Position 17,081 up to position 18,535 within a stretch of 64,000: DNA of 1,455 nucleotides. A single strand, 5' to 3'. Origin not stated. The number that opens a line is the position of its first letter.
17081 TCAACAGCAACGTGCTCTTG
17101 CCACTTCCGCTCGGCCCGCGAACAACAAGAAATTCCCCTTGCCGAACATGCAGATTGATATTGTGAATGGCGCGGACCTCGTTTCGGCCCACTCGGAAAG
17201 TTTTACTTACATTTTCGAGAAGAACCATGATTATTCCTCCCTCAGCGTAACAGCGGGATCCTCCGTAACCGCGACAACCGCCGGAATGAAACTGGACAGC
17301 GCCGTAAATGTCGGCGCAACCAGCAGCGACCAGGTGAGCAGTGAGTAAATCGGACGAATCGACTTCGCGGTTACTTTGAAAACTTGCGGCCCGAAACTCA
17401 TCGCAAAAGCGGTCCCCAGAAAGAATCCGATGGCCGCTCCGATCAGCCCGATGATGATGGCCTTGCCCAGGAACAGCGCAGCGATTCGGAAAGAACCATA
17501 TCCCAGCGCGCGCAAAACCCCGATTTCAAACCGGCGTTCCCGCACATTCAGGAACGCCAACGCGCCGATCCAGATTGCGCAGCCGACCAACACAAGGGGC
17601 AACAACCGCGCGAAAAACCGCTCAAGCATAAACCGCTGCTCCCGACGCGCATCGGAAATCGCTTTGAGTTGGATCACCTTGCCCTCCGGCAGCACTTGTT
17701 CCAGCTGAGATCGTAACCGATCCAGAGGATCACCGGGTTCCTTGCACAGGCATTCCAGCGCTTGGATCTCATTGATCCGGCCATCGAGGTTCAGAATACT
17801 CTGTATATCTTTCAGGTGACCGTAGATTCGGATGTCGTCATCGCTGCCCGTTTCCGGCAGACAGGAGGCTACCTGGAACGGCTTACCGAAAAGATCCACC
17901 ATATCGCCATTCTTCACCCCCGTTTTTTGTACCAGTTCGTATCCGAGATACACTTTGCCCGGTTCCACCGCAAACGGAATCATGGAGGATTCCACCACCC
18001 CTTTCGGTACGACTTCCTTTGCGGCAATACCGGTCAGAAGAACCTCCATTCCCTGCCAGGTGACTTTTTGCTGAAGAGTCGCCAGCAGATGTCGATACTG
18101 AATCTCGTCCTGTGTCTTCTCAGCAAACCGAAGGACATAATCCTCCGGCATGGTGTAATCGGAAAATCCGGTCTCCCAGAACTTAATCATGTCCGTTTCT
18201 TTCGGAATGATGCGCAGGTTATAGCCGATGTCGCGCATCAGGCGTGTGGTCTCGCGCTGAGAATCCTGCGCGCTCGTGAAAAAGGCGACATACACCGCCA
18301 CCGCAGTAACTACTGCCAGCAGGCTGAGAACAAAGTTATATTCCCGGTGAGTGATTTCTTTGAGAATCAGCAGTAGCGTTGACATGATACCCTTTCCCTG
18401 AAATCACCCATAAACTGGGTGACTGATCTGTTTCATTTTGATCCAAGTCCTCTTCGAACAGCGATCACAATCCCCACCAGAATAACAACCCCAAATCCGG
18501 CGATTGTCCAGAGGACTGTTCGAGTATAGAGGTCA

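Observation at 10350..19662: Candidate undescribed envelope system: unknown anchored protein + MacB/FtsX-type ABC pair + 1,727-aa exported giant + exported methyltransferase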

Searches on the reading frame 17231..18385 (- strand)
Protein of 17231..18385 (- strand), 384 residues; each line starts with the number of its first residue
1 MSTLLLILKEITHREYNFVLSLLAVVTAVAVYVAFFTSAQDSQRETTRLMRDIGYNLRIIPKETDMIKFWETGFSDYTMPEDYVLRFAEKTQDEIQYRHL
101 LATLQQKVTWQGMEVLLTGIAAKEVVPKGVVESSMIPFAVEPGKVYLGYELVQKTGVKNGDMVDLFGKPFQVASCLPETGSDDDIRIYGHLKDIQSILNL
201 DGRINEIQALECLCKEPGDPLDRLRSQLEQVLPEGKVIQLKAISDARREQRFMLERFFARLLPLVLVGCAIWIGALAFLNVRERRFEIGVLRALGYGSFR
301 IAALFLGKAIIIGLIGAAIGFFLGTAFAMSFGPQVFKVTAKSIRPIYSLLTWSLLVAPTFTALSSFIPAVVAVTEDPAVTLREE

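Call 4: search_protein_families(library=pfam, proteins=[window:17231-18385:-], max_evalue=0.01)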
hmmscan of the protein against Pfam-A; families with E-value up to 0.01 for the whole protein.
window:17231-18385:- (384 aa): 2 families
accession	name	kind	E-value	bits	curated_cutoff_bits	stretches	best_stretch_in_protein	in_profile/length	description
PF02687.27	FtsX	-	1.5e-13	51.3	25.5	1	264-374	6-117/120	FtsX-like permease C-terminal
PF12704.14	MacB_PCD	-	0.00033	21.4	27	1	19-201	2-181/207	MacB-like periplasmic core domain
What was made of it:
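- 17231..18385 (-): Type VII ABC permease (FtsX/MacB/LolC class), 384 aa, with four transmembrane helices (18-36, 261-279, 301-319, 355-373). The family-specific periplasmic domain spans residues 37-260 (17606-18277). Pfam FtsX at 264-374 and a weak MacB_PCD hit (call 4).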

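Call 5: search_protein_families(library=ncbifam, proteins=[window:17231-18385:-], max_evalue=0.01)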
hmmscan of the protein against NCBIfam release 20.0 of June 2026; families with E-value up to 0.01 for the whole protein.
window:17231-18385:- (384 aa): 8 families
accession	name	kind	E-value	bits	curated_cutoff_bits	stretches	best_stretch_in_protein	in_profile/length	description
TIGR03434.1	ADOP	subfamily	1.4e-12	46.6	622.3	1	217-384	637-803/803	ADOP family duplicated permease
TIGR02212.1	lolCE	equivalog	1.7e-10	40.4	362.45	1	147-383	147-410/411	lipoprotein-releasing ABC transporter permease subunit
NF008357.0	PRK11146.1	exception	5.2e-05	22.3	439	1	273-332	287-346/414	lipoprotein-releasing ABC transporter permease subunit LolE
NF008076.0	PRK10814.1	exception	0.00028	20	473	1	250-382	258-397/399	lipoprotein-releasing ABC transporter permease subunit LolC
TIGR02213.1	lolE_release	exception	0.001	18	540.35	1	268-332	278-343/411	lipoprotein-releasing ABC transporter permease subunit LolE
NF007826.0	PRK10535.1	equivalog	0.0012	17.2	966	1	263-381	530-645/648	macrolide ABC transporter ATP-binding protein/permease MacB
TIGR00439.2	FtsX_Gneg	equivalog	0.004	16.4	255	1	254-340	166-252/292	permease-like cell division protein FtsX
TIGR00437.1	feoB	equivalog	0.0084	14.8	315.65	1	7-128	464-545/594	ferrous iron transport protein B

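Call 51: search_solved_structures(query=window:17231-18385:-, max_evalue=1)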
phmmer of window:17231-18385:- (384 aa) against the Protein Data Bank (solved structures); distinct sequences matched with E-value up to 1: 13.
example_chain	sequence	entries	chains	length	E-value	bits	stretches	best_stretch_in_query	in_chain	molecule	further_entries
7arh_C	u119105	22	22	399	0.00082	21.7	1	140-383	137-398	Lipoprotein-releasing ABC transporter permease subunit LolC | Lipo-releasing system transmembrane protein lolC | Lipoprotein-releasing system transmembrane prot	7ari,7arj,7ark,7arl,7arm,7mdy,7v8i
9w37_A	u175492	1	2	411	0.00087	21.7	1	258-332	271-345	LolF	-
9w35_A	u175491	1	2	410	0.00091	21.6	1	258-332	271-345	LolF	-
7mdx_A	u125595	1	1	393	0.0011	21.3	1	140-331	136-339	Lipoprotein-releasing system transmembrane protein LolC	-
9w2w_A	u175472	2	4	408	0.0012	21.2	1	258-332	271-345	LolF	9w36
9o9x_C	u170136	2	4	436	0.0029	19.9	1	260-328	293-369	ABC transporter permease YtrF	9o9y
5gko_A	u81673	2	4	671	0.0098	18.2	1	266-382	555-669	Macrolide export ATP-binding/permease protein MacB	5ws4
5nik_J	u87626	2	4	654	0.01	18.1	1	255-381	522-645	Macrolide export ATP-binding/permease protein MacB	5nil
5lil_A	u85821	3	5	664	0.017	17.4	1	268-382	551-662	Macrolide export ATP-binding/permease protein MacB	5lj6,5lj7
5xu1_M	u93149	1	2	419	0.03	16.6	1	266-382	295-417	ABC transporter permeae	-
7mdx_B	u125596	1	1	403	0.03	16.6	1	262-334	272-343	Lipoprotein-releasing system transmembrane protein LolE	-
9rli_E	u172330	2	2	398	0.037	16.3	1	262-334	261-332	Lipoprotein-releasing system transmembrane protein LolE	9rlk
7arh_E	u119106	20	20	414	0.039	16.2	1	262-334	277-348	Lipoprotein-releasing system transmembrane protein LolE | Lipoprotein transporter subunit LolE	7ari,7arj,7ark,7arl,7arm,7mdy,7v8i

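Call 62: search_protein_families(library=padloc, proteins=[window:17231-18385:-], max_evalue=0.001)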
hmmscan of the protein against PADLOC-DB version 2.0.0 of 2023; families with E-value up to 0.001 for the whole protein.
window:17231-18385:- (384 aa): 2 families
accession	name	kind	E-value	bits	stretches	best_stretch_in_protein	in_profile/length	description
PDLC01991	CARF_m8--CARF_LolE_TM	-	7.8e-12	42.1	1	268-373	446-548/810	-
PDLC01990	CARF_m8--CARF_Beta-galactosidase_LolE_TM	-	1.1e-06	24.3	1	260-328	1416-1482/1791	-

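Call 96: search_solved_structures(query=A5, max_evalue=0.001, show_alignments=3)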
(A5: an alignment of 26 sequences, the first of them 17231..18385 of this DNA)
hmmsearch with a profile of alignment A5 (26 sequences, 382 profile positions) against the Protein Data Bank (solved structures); distinct sequences matched with E-value up to 0.001: 14.
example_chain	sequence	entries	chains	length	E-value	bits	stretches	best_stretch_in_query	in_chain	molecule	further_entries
5gko_A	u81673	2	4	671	7.9e-11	44.5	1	238-381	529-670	Macrolide export ATP-binding/permease protein MacB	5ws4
5lil_A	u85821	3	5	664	8.8e-10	41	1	235-382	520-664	Macrolide export ATP-binding/permease protein MacB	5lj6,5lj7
5nik_J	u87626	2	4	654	6.9e-09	38.1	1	245-380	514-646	Macrolide export ATP-binding/permease protein MacB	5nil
9o9x_C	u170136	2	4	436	2.7e-08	36.1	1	258-339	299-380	ABC transporter permease YtrF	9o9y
7arh_E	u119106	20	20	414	3.2e-08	35.9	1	140-379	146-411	Lipoprotein-releasing system transmembrane protein LolE | Lipoprotein transporter subunit LolE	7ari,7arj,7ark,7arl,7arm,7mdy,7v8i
9w37_A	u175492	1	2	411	3.9e-08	35.6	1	250-381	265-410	LolF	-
5xu1_M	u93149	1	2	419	5.9e-08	35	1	251-381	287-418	ABC transporter permeae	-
7mdx_B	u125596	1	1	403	6.3e-08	34.9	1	140-333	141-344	Lipoprotein-releasing system transmembrane protein LolE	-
9w35_A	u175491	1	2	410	1.2e-07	34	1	250-380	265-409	LolF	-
9w2w_A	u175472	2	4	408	3e-07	32.7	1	250-330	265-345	LolF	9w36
7arh_C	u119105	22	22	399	4.1e-07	32.2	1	250-381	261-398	Lipoprotein-releasing ABC transporter permease subunit LolC | Lipo-releasing system transmembrane protein lolC | Lipoprotein-releasing system transmembrane prot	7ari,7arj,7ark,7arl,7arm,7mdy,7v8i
9rli_E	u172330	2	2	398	5.5e-07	31.8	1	250-379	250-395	Lipoprotein-releasing system transmembrane protein LolE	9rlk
9ge6_A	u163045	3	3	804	4.2e-06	28.9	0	245-326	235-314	Uncharacterized ABC transporter permease YbbP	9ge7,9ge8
7mdx_A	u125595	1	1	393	2.5e-05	26.4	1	250-376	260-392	Lipoprotein-releasing system transmembrane protein LolC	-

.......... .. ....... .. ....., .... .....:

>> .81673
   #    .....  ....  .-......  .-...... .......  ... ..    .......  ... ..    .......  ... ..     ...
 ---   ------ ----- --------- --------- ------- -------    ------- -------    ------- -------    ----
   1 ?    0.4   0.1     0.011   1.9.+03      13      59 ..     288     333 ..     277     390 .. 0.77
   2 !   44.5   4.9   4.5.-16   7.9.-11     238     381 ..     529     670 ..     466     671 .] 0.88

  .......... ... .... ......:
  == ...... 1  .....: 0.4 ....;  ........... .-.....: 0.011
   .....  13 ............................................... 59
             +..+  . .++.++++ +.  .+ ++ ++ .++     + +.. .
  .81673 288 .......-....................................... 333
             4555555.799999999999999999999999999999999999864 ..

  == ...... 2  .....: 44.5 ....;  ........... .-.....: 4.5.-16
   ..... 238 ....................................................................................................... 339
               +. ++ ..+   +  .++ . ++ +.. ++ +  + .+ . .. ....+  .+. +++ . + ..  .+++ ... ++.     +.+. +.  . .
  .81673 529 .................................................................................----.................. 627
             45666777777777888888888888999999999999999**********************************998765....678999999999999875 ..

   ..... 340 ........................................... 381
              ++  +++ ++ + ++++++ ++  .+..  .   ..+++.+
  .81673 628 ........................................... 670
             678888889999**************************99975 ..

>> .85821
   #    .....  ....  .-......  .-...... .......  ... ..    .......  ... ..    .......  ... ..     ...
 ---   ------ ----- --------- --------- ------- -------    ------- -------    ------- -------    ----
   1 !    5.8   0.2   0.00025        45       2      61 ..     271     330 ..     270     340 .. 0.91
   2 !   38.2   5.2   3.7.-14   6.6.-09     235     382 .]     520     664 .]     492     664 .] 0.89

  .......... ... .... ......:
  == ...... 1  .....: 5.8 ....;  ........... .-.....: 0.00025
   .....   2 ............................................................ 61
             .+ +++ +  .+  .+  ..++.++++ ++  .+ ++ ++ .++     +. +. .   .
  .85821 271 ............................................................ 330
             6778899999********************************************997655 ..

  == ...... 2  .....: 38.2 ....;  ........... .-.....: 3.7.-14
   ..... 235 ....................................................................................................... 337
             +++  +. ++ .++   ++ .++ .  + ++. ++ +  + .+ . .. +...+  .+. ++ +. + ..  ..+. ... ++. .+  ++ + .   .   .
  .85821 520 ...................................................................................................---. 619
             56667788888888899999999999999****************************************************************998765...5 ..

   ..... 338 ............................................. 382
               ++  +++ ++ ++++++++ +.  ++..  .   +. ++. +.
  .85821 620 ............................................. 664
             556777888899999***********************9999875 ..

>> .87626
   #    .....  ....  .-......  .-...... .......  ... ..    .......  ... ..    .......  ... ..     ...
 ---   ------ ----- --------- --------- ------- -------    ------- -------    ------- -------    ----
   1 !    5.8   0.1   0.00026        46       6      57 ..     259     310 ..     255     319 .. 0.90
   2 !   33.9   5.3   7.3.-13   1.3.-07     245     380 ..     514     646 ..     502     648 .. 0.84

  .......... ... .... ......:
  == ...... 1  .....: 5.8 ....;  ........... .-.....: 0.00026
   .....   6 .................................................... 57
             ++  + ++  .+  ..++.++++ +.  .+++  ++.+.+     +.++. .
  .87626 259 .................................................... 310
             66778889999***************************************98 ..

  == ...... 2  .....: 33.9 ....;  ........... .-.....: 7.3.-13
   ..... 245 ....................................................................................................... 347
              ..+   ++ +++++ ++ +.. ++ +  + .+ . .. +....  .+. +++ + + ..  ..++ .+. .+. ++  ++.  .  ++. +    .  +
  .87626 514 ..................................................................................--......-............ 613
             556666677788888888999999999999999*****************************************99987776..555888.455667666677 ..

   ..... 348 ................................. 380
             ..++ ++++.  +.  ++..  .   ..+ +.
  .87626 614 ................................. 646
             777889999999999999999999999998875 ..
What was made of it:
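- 17231..18385 (-): Best solved relatives are MacB, LolC/E/F, YtrF and YbbP, aligned over the membrane part only (calls 51, 96).
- On Type VII ABC systems (MacB/FtsX/LolCDE superfamily): The PDB profile matches MacB, LolC/E/F, YtrF and YbbP (call 96).
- Closest known: YbbAP-TesA. Different: YbbP is a duplicated 804-aa permease (call 96), whereas this one has 384 aa. The partner there is a small hydrolase.
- Closest known: LolCDE-LolA and MacAB-TolC. Same: The permease and ATPase belong to the same class, and these are the closest solved structures (calls 51, 96).
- Closest known: LolCDE-LolA and MacAB-TolC. Different: The periplasmic domain is unrelated in sequence (call 96).
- The solved relatives are MacB, LolC/E/F, YtrF and YbbP (calls 51, 96). 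LolC, LolE and LolF are among the closest solved permeases (calls 51, 96).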
